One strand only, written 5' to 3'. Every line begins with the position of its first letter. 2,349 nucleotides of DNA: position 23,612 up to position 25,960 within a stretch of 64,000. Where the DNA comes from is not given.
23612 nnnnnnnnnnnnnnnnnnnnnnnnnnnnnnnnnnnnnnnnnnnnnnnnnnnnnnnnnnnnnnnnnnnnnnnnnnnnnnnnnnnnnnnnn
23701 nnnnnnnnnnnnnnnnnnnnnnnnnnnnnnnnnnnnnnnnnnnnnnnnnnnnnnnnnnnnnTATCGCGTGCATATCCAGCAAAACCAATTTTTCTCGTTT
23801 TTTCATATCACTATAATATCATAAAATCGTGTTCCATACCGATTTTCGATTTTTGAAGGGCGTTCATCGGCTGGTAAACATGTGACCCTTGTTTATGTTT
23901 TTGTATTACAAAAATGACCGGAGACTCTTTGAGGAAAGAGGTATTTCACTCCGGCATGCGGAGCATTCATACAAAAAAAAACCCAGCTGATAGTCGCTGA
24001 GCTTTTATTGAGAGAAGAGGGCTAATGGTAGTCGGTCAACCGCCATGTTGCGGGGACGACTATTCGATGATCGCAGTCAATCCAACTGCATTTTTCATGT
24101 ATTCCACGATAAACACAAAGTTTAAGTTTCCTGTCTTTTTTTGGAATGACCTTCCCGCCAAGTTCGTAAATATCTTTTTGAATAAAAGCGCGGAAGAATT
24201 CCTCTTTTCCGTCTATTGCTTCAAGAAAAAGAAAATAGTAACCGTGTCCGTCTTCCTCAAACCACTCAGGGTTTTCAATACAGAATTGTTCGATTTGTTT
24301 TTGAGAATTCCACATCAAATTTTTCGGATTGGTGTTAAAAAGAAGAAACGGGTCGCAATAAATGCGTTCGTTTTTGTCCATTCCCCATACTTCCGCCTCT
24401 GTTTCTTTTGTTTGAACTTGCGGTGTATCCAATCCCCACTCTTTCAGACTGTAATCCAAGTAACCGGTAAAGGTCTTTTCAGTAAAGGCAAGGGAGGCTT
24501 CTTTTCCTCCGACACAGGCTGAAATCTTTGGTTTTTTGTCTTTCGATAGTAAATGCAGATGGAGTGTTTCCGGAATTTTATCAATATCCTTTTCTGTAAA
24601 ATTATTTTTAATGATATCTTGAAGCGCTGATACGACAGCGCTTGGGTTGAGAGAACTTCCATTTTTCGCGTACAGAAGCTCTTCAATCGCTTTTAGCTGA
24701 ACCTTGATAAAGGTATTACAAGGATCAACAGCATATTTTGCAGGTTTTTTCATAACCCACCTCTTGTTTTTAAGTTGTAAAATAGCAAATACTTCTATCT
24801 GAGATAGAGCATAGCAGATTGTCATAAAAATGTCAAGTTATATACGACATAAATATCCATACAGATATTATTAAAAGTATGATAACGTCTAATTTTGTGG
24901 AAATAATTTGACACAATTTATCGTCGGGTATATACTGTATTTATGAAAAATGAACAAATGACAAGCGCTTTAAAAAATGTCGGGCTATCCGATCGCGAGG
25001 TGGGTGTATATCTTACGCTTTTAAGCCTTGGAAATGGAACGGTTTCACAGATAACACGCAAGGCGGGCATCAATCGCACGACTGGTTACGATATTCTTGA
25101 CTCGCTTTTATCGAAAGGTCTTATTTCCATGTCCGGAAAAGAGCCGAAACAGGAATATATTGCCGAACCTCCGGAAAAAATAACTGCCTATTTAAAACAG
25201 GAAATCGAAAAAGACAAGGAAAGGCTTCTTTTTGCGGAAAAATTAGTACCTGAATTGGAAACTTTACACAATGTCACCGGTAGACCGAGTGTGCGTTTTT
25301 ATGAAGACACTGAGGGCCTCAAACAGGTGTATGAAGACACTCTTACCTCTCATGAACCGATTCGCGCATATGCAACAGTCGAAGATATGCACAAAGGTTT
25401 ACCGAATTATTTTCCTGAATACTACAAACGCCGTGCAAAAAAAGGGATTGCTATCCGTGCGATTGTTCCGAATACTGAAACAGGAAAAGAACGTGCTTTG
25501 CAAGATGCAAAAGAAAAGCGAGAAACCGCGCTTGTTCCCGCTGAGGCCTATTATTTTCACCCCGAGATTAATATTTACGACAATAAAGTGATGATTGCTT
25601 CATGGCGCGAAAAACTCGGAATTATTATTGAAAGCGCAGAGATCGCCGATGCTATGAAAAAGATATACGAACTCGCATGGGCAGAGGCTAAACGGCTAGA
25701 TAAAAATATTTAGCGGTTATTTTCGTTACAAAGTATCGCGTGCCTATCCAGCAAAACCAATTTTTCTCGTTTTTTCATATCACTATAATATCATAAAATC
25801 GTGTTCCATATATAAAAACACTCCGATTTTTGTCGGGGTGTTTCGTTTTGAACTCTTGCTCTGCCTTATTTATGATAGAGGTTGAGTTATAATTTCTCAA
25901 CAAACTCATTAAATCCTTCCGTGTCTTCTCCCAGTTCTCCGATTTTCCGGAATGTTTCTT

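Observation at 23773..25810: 1.9-kb insertion bracketed by a perfect 66-bp direct repeat of the polA promoter and first 11 codons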

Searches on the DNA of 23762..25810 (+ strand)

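Call 86: search_dna_similar(query=window:23762-25810:+, collection=plasmids, mode=distant, max_rows=5)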
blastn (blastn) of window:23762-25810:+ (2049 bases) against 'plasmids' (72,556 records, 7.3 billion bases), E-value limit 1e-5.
No match.

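Call 87: search_dna_similar(query=window:23762-25810:+, collection=phages, mode=distant, max_rows=5)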
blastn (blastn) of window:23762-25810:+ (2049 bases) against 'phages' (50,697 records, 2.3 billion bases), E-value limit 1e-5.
No match.

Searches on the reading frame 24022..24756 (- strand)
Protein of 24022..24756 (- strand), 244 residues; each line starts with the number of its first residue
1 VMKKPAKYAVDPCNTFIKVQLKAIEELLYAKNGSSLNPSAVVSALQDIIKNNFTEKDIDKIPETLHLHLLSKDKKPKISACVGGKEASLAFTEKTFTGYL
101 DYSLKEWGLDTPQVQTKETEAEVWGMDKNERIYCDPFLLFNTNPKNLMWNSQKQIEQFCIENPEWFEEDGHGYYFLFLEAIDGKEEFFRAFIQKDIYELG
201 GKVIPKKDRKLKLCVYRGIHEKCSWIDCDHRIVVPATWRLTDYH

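Call 7: search_protein_families(library=pfam, proteins=[window:24022-24756:-], max_evalue=0.01)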
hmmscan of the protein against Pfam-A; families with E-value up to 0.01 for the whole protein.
window:24022-24756:- (244 aa): 0 families

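Call 19: find_homologous_proteins(query=window:24022-24756:-)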
Query window:24022-24756:- (244 aa): 2 proteins with E <= 0.001 among 194 candidates.
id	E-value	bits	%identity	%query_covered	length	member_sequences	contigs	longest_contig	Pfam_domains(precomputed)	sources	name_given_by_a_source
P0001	1.9e-166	570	100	100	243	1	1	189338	-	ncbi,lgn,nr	ncbi:MAG: hypothetical protein NTZ13_01030 [Candidatus Parcubacteria bacterium]|nr:hypothetical prot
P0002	5.0e-36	143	45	75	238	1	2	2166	-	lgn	-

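Call 20: find_encoding_contigs(protein=P0002, flank=10000, max_places=10)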
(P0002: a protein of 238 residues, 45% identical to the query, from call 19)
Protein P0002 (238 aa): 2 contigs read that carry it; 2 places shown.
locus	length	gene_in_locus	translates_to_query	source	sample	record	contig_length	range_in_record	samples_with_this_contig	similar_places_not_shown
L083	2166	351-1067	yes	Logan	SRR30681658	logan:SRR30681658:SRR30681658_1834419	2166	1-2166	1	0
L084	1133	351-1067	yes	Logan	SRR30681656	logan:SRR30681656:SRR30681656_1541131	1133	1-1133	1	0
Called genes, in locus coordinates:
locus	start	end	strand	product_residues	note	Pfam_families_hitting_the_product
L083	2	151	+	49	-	?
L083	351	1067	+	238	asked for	-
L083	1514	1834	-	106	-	PF22296:bAvd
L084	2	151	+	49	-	?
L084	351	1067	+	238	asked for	-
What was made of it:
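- On Site-specific integrative element (genomic island / IME / prophage): hyp243 has one distant homologue in an unrelated context (calls 19, 20).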

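Call 21: find_encoding_contigs(protein=P0001, flank=10000, max_places=10)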
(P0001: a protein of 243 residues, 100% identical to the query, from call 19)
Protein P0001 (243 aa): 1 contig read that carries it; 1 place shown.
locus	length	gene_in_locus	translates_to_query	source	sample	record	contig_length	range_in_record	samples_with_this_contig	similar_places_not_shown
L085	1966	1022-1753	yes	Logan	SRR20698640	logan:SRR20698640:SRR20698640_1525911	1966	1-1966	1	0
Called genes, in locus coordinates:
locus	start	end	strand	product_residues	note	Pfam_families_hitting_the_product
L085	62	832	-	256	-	PF01978:TrmB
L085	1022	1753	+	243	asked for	-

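Call 50: search_protein_families(library=phrogs, proteins=[window:24022-24753:-], max_evalue=0.01)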
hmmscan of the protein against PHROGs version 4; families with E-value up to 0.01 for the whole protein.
window:24022-24753:- (243 aa): 0 families

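Call 64: predict_structure(alignment_id=A5)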
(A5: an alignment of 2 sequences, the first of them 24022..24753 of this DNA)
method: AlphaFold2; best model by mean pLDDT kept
length: 243 residues; sequences in the alignment: 2
mean_pLDDT: 41.7   pTM: 0.35
mean pLDDT of the five models: 41.7, 36.6, 35.9, 35.0, 34.8
residues with pLDDT >= 90: 0; 70-90: 12; 50-70: 55; < 50: 176
segments of 3 or more residues with pLDDT < 50: 1-41, 50-143, 182-186, 213-243
pLDDT, mean of each block of 10 residues (from residue 1): 26 29 35 44 50 44 34 34 34 31 32 27 26 31 50 66 60 55 52 63 72 39 35 36 23
secondary structure, 60 per line:
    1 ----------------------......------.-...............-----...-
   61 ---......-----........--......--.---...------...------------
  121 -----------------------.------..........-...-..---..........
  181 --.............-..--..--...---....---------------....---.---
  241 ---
elements in order: H23-27 H37-51 E64-69 E75-82 E85-90 E97-99 E106-108 H151-160 E171-180 E183-192 E211-214 E230-233
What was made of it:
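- Tried and rejected: AlphaFold model of hyp243: pLDDT 42, unusable, so no fold search was run (call 64).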

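Call 69: find_related_loci(query=window:24022-24753:-, collection=viral_contigs, flank=5000)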
Query window:24022-24753:- (243 aa) in viral_contigs; peptide patterns used: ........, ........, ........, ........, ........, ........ (x = any residue, [..] = any of these).
10 stretches matched a pattern, but none encodes a relative of the query by tblastn (E <= 1e-3).
